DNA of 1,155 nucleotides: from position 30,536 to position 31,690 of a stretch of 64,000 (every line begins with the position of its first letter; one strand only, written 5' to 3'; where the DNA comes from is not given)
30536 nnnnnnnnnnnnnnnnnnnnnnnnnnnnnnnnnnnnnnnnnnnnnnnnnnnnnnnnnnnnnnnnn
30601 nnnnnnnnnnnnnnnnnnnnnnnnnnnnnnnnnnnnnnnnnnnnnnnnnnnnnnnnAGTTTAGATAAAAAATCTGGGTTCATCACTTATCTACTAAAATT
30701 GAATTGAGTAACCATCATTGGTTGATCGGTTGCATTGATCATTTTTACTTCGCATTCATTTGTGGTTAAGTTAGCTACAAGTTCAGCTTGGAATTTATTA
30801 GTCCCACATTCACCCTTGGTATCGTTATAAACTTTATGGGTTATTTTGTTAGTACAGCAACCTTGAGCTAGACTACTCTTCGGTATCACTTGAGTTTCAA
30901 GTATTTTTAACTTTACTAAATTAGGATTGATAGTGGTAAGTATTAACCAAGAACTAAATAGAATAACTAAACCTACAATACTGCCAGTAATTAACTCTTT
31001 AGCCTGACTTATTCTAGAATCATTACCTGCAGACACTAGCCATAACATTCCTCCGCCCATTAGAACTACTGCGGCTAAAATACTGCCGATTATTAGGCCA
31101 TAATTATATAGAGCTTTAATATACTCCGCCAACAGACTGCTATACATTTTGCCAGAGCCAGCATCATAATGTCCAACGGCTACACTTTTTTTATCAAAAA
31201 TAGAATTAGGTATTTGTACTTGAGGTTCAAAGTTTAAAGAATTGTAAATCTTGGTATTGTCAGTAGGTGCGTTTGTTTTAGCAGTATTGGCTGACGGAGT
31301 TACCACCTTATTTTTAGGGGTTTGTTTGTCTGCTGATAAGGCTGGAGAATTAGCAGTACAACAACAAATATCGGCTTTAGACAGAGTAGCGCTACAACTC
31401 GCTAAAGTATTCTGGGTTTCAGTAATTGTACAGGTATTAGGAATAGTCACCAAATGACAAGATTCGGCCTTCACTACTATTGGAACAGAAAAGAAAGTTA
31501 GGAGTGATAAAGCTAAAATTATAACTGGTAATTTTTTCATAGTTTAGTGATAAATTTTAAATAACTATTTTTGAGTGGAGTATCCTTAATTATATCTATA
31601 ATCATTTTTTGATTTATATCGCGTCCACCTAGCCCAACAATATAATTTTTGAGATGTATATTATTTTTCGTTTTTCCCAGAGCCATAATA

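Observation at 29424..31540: Two Cys-rich pilin-like genes inserted inside the porGDAB operon and translationally coupled to porA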

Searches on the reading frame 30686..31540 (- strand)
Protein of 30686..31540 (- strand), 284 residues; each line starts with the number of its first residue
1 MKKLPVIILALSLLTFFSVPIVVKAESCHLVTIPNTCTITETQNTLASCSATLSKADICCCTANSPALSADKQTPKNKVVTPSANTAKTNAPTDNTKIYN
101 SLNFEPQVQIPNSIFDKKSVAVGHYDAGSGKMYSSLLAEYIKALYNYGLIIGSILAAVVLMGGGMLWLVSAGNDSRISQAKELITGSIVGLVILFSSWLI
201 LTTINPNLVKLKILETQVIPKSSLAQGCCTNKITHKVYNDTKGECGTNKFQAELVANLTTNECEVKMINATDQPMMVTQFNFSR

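Call 3: search_protein_families(library=pfam, proteins=[window:30686-31540:-], max_evalue=1)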
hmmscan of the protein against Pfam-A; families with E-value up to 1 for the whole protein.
window:30686-31540:- (284 aa): 3 families
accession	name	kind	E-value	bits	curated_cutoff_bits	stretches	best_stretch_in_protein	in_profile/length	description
PF18895.5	T4SS_pilin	-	3.5e-07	30.7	26.6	1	138-204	6-71/71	Type IV secretion system pilin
PF22680.2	Glyco_hydro_123_N_2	-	0.014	15.7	27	1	200-275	44-119/142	Glycoside hydrolase 123 N-terminal domain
PF09933.14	DUF2165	-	0.17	12.4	24.9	1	148-200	66-116/157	Predicted small integral membrane protein (DUF2165)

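Call 12: find_homologous_proteins(query=window:30686-31540:-, max_evalue=0.001)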
Query window:30686-31540:- (284 aa): 25 proteins with E <= 0.001 among 1909 candidates.
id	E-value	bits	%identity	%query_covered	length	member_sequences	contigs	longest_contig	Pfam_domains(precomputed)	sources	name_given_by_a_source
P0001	3.0e-181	619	100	100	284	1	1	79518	PF18895.6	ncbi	-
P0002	1.1e-83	299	63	95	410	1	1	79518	PF18895.6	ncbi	-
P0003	7.0e-55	204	59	61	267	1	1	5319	PF18895.6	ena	-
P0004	2.2e-54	203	49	82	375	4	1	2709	PF18895.6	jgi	-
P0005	8.6e-50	188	59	58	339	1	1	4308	PF18895.6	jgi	jgi:hypothetical protein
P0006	1.1e-44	171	61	50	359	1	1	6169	PF18895.6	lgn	-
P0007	1.3e-43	168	53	58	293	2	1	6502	-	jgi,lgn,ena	-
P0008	1.4e-43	167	42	96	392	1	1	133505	PF18895.6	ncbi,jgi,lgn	ncbi:MAG: pilin [Patescibacteria group bacterium]|jgi:hypothetical protein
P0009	1.0e-42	165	56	54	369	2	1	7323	PF18895.6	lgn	-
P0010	1.8e-41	161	61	48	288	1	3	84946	PF18895.6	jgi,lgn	-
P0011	3.4e-41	160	49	58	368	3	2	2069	PF18895.6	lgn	-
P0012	7.2e-41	159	59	50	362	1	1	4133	-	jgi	-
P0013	1.0e-40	158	57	52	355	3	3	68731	PF18895.6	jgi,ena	-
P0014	6.5e-40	155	46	70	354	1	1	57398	PF18895.6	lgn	-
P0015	5.2e-39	152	54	51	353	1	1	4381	-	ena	-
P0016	7.1e-39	152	63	42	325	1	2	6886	PF18895.6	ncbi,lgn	-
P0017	3.0e-38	150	53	52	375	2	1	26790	PF18895.6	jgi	jgi:hypothetical protein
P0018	8.3e-37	145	57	45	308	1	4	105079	PF18895.6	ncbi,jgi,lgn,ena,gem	ncbi:MAG: pilin [Patescibacteria group bacterium]|jgi:hypothetical protein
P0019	2.8e-36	144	61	41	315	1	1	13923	PF18895.6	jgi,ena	-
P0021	8.2e-26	109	41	72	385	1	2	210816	-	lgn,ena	-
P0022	2.7e-23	101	36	69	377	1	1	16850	PF18895.6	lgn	-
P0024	4.6e-21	94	41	58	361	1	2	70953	PF18895.6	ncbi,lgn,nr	ncbi:MAG: pilin [Candidatus Falkowbacteria bacterium]|nr:pilin [Candidatus Falkowbacteria bacterium]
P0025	1.2e-18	86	47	38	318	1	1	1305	PF18895.6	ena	-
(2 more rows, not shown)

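Call 13: find_encoding_contigs(protein=P0008, flank=8000, max_places=2)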
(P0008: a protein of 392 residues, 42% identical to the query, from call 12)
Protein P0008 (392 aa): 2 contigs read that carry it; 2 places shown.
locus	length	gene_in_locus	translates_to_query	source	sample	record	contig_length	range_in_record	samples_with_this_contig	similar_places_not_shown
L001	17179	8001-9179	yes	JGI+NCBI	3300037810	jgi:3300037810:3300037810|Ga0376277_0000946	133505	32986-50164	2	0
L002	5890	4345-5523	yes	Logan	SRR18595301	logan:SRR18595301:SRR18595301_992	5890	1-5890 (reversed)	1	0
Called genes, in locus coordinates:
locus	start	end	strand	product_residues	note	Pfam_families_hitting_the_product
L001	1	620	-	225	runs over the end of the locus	PF18884:TSP3_bac (faint)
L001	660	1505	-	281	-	PF00398:RrnaAD, PF02390:Methyltransf_4 (faint)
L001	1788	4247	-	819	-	PF00133:tRNA-synt_1, PF01406:tRNA-synt_1e (faint), PF09334:tRNA-synt_1g, PF13603:tRNA-synt_1_2, PF00133:tRNA-synt_1, PF08264:Anticodon_1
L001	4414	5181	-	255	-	PF03372:Exo_endo_phos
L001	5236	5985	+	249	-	PF13462:Thioredoxin_4, PF01323:DSBA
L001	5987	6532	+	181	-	PF01558:POR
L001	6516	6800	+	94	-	PF13183:Fer4_8 (faint), PF12797:Fer4_2 (faint), PF12837:Fer4_6 (faint), PF13237:Fer4_10 (faint), PF12838:Fer4_7, PF13187:Fer4_9 (weak), PF14697:Fer4_21 (weak), PF00037:Fer4 (weak), +2 more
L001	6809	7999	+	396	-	PF01855:POR_N, PF17147:PFOR_II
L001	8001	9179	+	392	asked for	PF18895:T4SS_pilin (weak)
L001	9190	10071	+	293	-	PF02775:TPP_enzyme_C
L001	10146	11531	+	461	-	PF18895:T4SS_pilin (faint)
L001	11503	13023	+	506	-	-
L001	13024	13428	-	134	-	PF00075:RNase_H, PF13456:RVT_3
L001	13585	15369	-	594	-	PF01368:DHH, PF02272:DHHA1, PF17768:RecJ_OB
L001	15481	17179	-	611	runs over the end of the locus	PF00009:GTP_EFTU, PF01926:MMR_HSR1 (weak), PF03144:GTP_EFTU_D2, PF22042:EF-G_D2 (weak), PF00679:EFG_C, PF06421:LepA_C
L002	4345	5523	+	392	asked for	PF18895:T4SS_pilin (weak)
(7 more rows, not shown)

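Call 14: find_encoding_contigs(protein=P0010, flank=8000, max_places=2)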
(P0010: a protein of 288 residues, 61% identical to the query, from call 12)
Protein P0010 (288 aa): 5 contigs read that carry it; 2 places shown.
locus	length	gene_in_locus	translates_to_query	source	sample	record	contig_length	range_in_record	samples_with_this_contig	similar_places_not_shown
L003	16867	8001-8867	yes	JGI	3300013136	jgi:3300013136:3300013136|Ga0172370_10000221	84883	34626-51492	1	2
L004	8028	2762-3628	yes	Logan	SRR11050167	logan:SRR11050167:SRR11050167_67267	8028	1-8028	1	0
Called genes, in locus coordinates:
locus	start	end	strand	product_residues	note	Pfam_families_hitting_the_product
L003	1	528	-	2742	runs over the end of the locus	-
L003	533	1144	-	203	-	PF18884:TSP3_bac (weak)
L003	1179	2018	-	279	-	PF00398:RrnaAD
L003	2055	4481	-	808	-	PF00133:tRNA-synt_1, PF01406:tRNA-synt_1e (faint), PF09334:tRNA-synt_1g, PF13603:tRNA-synt_1_2, PF00133:tRNA-synt_1, PF08264:Anticodon_1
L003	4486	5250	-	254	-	PF03372:Exo_endo_phos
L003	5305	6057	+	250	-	PF13462:Thioredoxin_4, PF01323:DSBA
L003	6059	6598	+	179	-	PF01558:POR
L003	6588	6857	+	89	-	PF12797:Fer4_2 (weak), PF00037:Fer4 (weak), PF12837:Fer4_6 (faint), PF13237:Fer4_10 (weak), PF14697:Fer4_21, PF12838:Fer4_7, PF13187:Fer4_9 (weak), PF00037:Fer4, +2 more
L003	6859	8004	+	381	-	PF01855:POR_N, PF17147:PFOR_II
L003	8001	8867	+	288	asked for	PF18895:T4SS_pilin (weak)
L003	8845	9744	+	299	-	PF02775:TPP_enzyme_C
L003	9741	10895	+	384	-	PF18895:T4SS_pilin (faint), PF02557:VanY (faint)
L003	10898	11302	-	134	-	PF00075:RNase_H, PF13456:RVT_3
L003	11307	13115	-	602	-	PF01368:DHH, PF02272:DHHA1, PF17768:RecJ_OB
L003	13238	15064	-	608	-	PF00009:GTP_EFTU, PF01926:MMR_HSR1 (weak), PF03144:GTP_EFTU_D2, PF22042:EF-G_D2 (faint), PF00679:EFG_C, PF06421:LepA_C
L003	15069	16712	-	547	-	PF03023:MurJ, PF13440:Polysacc_synt_3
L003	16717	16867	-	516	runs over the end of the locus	PF13231:PMT_2 (weak), PF00515:TPR_1 (faint), PF13424:TPR_12 (weak), PF07719:TPR_2 (weak), PF13424:TPR_12, PF13432:TPR_16 (weak), PF13414:TPR_11 (weak), PF14559:TPR_19 (weak), +5 more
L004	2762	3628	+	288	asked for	PF18895:T4SS_pilin (weak)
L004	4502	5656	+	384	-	PF18895:T4SS_pilin (faint), PF02557:VanY (faint)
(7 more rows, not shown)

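Call 15: find_encoding_contigs(protein=P0018, flank=8000, max_places=2)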
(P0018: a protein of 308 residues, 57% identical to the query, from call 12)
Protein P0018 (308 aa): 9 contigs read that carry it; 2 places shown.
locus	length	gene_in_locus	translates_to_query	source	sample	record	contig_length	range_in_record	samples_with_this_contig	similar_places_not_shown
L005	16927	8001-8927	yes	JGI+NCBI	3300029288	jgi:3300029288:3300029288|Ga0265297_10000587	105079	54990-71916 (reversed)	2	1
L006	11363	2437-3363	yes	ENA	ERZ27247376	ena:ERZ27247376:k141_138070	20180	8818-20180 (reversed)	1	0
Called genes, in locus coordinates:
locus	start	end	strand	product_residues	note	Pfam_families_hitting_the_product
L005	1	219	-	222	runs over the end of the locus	PF18884:TSP3_bac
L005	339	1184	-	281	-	PF00398:RrnaAD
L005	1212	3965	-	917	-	PF00133:tRNA-synt_1, PF09334:tRNA-synt_1g, PF13603:tRNA-synt_1_2, PF00133:tRNA-synt_1, PF08264:Anticodon_1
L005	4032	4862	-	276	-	PF03372:Exo_endo_phos, PF14529:Exo_endo_phos_2 (faint)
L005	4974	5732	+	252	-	PF13462:Thioredoxin_4, PF01323:DSBA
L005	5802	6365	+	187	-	PF01558:POR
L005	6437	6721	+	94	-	PF14697:Fer4_21 (weak), PF00037:Fer4 (weak), PF12797:Fer4_2 (weak), PF13237:Fer4_10, PF14697:Fer4_21, PF12838:Fer4_7, PF13187:Fer4_9, PF00037:Fer4, +6 more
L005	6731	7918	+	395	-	PF01855:POR_N, PF17147:PFOR_II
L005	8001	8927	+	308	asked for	PF18895:T4SS_pilin (weak)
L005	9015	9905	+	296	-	PF02775:TPP_enzyme_C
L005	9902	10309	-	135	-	PF00075:RNase_H, PF13456:RVT_3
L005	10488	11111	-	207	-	-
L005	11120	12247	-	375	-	-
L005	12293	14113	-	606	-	PF01368:DHH, PF02272:DHHA1, PF17768:RecJ_OB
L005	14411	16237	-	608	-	PF00009:GTP_EFTU, PF01926:MMR_HSR1 (weak), PF03144:GTP_EFTU_D2, PF22042:EF-G_D2 (weak), PF00679:EFG_C, PF06421:LepA_C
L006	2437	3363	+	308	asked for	PF18895:T4SS_pilin (weak)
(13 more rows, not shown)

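Call 31: search_protein_families(library=ncbifam, proteins=[window:30686-31540:-], max_evalue=0.001)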
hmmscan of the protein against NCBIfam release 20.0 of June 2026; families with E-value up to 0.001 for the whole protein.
window:30686-31540:- (284 aa): 0 families

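Call 42: search_protein_families(library=pfam, proteins=[L001:10068-11531:+, L001:11503-13023:+, L003:9741-10895:+], max_evalue=0.01)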
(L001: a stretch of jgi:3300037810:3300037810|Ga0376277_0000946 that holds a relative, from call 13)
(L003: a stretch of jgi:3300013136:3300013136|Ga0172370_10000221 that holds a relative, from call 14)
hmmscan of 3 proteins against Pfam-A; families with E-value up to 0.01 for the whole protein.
L001:10068-11531:+ (487 aa): 2 families
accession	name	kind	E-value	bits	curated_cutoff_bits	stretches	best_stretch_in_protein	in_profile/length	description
PF18895.5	T4SS_pilin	-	2.6e-06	27.8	26.6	1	232-296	4-67/71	Type IV secretion system pilin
PF00877.26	NLPC_P60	-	0.00043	20.7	23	1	378-446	14-77/105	NlpC/P60 family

L001:11503-13023:+ (506 aa): 1 family
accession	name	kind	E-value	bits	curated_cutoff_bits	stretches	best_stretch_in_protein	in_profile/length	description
PF18895.5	T4SS_pilin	-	3.1e-05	24.4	26.6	1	248-314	5-70/71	Type IV secretion system pilin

L003:9741-10895:+ (384 aa): 2 families
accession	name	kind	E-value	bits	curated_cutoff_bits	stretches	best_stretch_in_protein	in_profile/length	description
PF18895.5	T4SS_pilin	-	3.7e-06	27.4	26.6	1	129-192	4-66/71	Type IV secretion system pilin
PF02557.22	VanY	-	2.3e-05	24.7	25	1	285-380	18-128/132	D-alanyl-D-alanine carboxypeptidase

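Call 52: find_encoding_contigs(protein=P0014, flank=6000, max_places=1)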
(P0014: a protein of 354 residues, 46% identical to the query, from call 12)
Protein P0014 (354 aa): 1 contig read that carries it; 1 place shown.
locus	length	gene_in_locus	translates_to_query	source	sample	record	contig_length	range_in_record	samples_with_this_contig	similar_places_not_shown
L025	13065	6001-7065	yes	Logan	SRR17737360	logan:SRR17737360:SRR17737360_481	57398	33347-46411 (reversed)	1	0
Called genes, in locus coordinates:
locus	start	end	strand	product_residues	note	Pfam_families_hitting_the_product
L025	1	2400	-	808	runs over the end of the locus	PF00133:tRNA-synt_1, PF09334:tRNA-synt_1g, PF13603:tRNA-synt_1_2, PF00133:tRNA-synt_1, PF08264:Anticodon_1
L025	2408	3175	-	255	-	PF03372:Exo_endo_phos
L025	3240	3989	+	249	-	PF13462:Thioredoxin_4, PF13098:Thioredoxin_2 (faint), PF01323:DSBA (weak)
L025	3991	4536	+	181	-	PF01558:POR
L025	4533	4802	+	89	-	PF12797:Fer4_2 (weak), PF12837:Fer4_6 (faint), PF13237:Fer4_10 (faint), PF14697:Fer4_21, PF12838:Fer4_7, PF13187:Fer4_9 (weak), PF13484:Fer4_16 (faint), PF00037:Fer4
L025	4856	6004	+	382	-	PF01855:POR_N, PF17147:PFOR_II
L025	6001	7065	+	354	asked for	PF18895:T4SS_pilin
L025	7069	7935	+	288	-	PF02775:TPP_enzyme_C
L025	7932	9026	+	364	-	PF18895:T4SS_pilin (weak), PF13529:Peptidase_C39_2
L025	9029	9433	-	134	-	PF00075:RNase_H, PF13456:RVT_3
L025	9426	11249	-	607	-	PF01368:DHH, PF02272:DHHA1, PF17768:RecJ_OB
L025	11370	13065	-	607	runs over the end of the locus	PF00009:GTP_EFTU, PF01926:MMR_HSR1 (faint), PF03144:GTP_EFTU_D2, PF22042:EF-G_D2 (weak), PF00679:EFG_C, PF06421:LepA_C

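Call 53: find_encoding_contigs(protein=P0021, flank=6000, max_places=1)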
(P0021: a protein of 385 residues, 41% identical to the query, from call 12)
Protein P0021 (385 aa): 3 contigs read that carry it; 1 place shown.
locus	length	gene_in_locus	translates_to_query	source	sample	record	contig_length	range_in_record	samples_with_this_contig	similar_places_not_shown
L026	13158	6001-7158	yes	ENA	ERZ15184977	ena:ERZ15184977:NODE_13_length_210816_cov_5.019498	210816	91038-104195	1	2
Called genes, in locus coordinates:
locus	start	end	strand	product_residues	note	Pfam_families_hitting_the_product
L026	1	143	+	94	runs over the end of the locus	PF13484:Fer4_16 (faint), PF14697:Fer4_21 (weak), PF12797:Fer4_2 (weak), PF13237:Fer4_10 (weak), PF12838:Fer4_7, PF13187:Fer4_9 (weak), PF14697:Fer4_21 (weak), PF00037:Fer4 (weak), +1 more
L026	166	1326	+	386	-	PF01855:POR_N, PF17147:PFOR_II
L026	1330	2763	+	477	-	PF18895:T4SS_pilin (weak)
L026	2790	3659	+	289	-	PF02775:TPP_enzyme_C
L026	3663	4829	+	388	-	PF18895:T4SS_pilin (weak), PF13539:Peptidase_M15_4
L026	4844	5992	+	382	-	PF18895:T4SS_pilin, PF02557:VanY (faint)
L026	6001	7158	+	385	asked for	-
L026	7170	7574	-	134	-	PF00075:RNase_H, PF13456:RVT_3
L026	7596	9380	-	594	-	PF01368:DHH, PF02272:DHHA1, PF17768:RecJ_OB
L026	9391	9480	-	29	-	-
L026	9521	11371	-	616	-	PF00009:GTP_EFTU, PF01926:MMR_HSR1 (faint), PF22042:EF-G_D2 (weak), PF03144:GTP_EFTU_D2, PF00679:EFG_C, PF06421:LepA_C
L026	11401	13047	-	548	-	PF03023:MurJ, PF13440:Polysacc_synt_3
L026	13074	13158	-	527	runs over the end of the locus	PF13231:PMT_2 (weak), PF13428:TPR_14 (faint), PF00515:TPR_1 (weak), PF07719:TPR_2 (faint), PF13424:TPR_12 (faint), PF13431:TPR_17 (faint), PF13414:TPR_11, PF13432:TPR_16, +2 more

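Call 54: find_encoding_contigs(protein=P0024, flank=6000, max_places=1)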
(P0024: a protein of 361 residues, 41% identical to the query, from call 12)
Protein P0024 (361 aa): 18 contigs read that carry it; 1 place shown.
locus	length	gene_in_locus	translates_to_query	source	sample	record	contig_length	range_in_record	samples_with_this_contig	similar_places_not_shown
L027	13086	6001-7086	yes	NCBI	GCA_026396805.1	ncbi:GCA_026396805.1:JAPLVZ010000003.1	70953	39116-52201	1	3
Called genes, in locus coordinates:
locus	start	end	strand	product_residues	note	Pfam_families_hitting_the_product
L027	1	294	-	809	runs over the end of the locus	PF00133:tRNA-synt_1, PF09334:tRNA-synt_1g, PF13603:tRNA-synt_1_2, PF00133:tRNA-synt_1, PF08264:Anticodon_1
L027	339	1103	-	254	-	PF03372:Exo_endo_phos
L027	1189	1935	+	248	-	PF13462:Thioredoxin_4, PF01323:DSBA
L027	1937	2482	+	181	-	PF01558:POR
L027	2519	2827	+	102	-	PF14697:Fer4_21 (faint), PF12797:Fer4_2 (faint), PF00037:Fer4 (faint), PF13237:Fer4_10 (faint), PF12837:Fer4_6 (faint), PF12838:Fer4_7, PF13187:Fer4_9 (weak), PF13484:Fer4_16 (faint)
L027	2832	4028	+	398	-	PF01855:POR_N, PF17147:PFOR_II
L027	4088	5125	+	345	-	PF18895:T4SS_pilin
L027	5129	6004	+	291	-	PF02775:TPP_enzyme_C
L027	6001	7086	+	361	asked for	PF18895:T4SS_pilin (weak)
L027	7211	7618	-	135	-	PF00075:RNase_H, PF13456:RVT_3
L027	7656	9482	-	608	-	PF01368:DHH, PF02272:DHHA1, PF17768:RecJ_OB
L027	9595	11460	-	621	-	PF00009:GTP_EFTU, PF01926:MMR_HSR1 (faint), PF22042:EF-G_D2 (weak), PF03144:GTP_EFTU_D2, PF14492:EFG_III (faint), PF00679:EFG_C, PF06421:LepA_C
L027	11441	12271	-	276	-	-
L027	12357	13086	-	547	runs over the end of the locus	PF03023:MurJ, PF13440:Polysacc_synt_3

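Call 55: find_encoding_contigs(protein=P0017, flank=6000, max_places=1)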
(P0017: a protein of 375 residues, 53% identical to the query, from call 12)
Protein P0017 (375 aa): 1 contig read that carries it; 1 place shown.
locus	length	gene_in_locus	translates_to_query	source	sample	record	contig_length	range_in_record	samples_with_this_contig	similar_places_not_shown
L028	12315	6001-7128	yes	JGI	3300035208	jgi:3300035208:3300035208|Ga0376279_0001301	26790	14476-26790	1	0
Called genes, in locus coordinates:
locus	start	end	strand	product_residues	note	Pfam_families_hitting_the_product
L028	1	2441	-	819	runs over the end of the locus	PF00133:tRNA-synt_1, PF09334:tRNA-synt_1g, PF13603:tRNA-synt_1_2, PF00133:tRNA-synt_1, PF08264:Anticodon_1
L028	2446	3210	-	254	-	PF03372:Exo_endo_phos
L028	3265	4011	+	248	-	PF13462:Thioredoxin_4, PF01323:DSBA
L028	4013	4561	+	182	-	PF01558:POR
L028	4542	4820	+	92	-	PF13187:Fer4_9 (faint), PF13484:Fer4_16 (faint), PF14697:Fer4_21 (weak), PF12797:Fer4_2 (faint), PF00037:Fer4 (weak), PF12838:Fer4_7, PF14697:Fer4_21 (weak), PF00037:Fer4 (weak), +2 more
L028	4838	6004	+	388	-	PF01855:POR_N, PF17147:PFOR_II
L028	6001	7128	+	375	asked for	PF18895:T4SS_pilin (weak)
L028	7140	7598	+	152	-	-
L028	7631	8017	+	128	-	-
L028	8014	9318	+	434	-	PF18895:T4SS_pilin (weak)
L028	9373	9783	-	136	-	PF00075:RNase_H, PF13456:RVT_3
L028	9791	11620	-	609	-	PF01368:DHH, PF02272:DHHA1, PF17768:RecJ_OB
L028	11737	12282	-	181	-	PF00679:EFG_C, PF06421:LepA_C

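Call 68: list_cluster_members(proteins=[P0001, P0002])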
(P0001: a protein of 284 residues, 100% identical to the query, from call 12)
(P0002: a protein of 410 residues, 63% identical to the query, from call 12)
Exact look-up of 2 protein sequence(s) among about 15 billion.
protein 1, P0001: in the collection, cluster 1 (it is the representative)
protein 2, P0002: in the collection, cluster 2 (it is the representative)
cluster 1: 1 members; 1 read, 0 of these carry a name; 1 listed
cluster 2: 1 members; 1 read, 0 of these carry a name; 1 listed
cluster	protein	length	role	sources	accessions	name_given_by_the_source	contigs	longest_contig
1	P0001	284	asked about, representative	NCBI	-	-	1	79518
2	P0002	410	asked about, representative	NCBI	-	-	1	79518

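Call 69: find_encoding_contigs(protein=P0001, flank=1000, max_places=1)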
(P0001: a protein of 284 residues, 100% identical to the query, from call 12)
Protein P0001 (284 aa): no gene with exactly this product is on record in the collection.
